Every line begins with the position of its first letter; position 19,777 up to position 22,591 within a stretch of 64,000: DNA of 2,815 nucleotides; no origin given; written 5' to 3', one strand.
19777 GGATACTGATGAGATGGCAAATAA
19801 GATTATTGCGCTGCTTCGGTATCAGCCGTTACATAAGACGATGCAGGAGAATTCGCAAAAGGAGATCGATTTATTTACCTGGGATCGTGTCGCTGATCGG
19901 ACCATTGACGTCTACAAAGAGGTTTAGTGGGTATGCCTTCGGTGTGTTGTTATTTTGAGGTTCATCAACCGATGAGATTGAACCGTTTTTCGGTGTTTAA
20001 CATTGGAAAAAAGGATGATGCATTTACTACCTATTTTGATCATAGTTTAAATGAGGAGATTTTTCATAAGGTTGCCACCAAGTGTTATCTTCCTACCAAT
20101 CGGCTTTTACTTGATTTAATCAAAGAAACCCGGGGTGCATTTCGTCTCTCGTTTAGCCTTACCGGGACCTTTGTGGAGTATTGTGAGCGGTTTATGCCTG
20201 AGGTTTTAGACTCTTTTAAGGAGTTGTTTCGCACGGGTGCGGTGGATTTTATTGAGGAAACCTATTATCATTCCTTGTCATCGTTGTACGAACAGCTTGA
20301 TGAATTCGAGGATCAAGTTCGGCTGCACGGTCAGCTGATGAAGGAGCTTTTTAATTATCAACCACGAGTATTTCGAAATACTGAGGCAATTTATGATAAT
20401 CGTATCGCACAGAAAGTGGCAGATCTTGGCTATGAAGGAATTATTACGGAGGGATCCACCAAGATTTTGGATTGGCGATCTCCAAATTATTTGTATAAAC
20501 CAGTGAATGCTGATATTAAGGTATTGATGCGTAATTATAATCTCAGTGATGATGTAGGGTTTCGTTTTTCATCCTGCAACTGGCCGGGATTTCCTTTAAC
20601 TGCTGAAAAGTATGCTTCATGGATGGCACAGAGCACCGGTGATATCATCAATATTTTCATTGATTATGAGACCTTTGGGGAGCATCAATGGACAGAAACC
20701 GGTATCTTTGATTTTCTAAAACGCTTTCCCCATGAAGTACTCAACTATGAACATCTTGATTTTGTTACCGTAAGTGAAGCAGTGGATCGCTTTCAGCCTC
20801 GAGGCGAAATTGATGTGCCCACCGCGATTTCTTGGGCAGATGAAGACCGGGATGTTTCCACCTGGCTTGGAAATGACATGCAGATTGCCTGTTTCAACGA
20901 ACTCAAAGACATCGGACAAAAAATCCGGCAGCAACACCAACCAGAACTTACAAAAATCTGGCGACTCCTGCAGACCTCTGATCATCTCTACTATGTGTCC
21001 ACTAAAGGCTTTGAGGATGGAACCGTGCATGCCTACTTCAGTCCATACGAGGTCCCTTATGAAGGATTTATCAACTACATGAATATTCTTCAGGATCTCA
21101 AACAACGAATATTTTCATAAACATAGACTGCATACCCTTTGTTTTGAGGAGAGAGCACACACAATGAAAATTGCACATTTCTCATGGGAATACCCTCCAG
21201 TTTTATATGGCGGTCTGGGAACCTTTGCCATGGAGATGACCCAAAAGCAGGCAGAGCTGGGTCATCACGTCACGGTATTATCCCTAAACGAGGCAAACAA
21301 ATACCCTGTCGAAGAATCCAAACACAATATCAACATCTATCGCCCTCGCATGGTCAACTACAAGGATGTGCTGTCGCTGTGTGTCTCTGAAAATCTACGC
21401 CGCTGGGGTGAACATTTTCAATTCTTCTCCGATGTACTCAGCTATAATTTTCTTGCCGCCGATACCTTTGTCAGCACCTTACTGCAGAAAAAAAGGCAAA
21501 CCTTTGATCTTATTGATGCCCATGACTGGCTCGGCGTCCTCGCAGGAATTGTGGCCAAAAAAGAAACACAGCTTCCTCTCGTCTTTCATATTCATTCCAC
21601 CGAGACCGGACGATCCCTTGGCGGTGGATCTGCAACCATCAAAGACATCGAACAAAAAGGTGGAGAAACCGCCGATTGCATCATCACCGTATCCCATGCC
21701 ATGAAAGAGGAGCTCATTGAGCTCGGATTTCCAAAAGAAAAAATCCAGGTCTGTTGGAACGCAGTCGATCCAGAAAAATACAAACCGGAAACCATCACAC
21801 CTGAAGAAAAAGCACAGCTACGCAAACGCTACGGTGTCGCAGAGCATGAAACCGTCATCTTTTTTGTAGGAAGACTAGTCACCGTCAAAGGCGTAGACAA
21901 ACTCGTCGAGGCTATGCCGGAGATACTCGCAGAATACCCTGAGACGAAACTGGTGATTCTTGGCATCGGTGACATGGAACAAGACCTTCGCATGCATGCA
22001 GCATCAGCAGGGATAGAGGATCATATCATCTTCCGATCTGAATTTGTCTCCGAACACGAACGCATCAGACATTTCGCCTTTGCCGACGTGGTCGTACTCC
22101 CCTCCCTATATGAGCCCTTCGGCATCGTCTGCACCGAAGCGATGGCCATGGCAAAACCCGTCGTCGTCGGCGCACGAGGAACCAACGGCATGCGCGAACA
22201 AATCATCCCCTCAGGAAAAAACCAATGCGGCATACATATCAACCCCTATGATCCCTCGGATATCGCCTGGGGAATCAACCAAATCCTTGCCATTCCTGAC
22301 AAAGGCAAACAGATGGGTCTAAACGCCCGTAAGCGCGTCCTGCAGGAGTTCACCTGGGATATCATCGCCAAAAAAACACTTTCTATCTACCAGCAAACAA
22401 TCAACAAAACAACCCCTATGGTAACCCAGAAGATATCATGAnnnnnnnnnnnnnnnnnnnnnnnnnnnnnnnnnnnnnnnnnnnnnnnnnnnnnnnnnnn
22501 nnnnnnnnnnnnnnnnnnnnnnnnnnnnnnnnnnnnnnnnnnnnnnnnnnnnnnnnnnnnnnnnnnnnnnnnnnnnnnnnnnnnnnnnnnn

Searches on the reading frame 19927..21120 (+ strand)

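Call 57: search_protein_families(library=pfam, proteins=[window:19927-21120:+], max_evalue=0.0001)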
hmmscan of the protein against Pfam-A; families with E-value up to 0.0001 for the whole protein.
window:19927-21120:+ (397 aa): 1 family
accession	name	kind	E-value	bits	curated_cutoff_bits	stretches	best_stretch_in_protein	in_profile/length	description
PF03065.20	Glyco_hydro_57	-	2.7e-83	280.1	21.2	1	9-298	3-291/291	Glycosyl hydrolase family 57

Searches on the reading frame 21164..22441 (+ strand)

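Call 57: search_protein_families(library=pfam, proteins=[window:21164-22441:+], max_evalue=0.0001)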
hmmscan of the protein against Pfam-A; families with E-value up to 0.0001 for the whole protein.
window:21164-22441:+ (425 aa): 7 families
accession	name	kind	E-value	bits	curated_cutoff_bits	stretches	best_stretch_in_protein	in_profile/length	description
PF00534.26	Glycos_transf_1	-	1.9e-38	132.1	26.4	1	217-391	3-172/172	Glycosyl transferases group 1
PF13692.12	Glyco_trans_1_4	-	1.7e-27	96.9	27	1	230-375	2-140/142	Glycosyl transferases group 1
PF13439.12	Glyco_transf_4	-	7.6e-26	91.6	28.5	1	15-205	1-170/170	Glycosyltransferase Family 4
PF13579.12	Glyco_trans_4_4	-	2.3e-17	64.2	29.7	1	16-196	1-154/158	Glycosyl transferase 4-like domain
PF08323.17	Glyco_transf_5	-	6.9e-16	59.1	22.7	1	2-186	1-226/239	Starch synthase catalytic domain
PF20706.3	GT4-conflict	-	1.2e-15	57.9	26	1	160-402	137-382/385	Family 4 Glycosyltransferase in conflict systems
PF00982.27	Glyco_transf_20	-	1.4e-05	24.5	32.5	0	213-262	261-308/473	Glycosyltransferase family 20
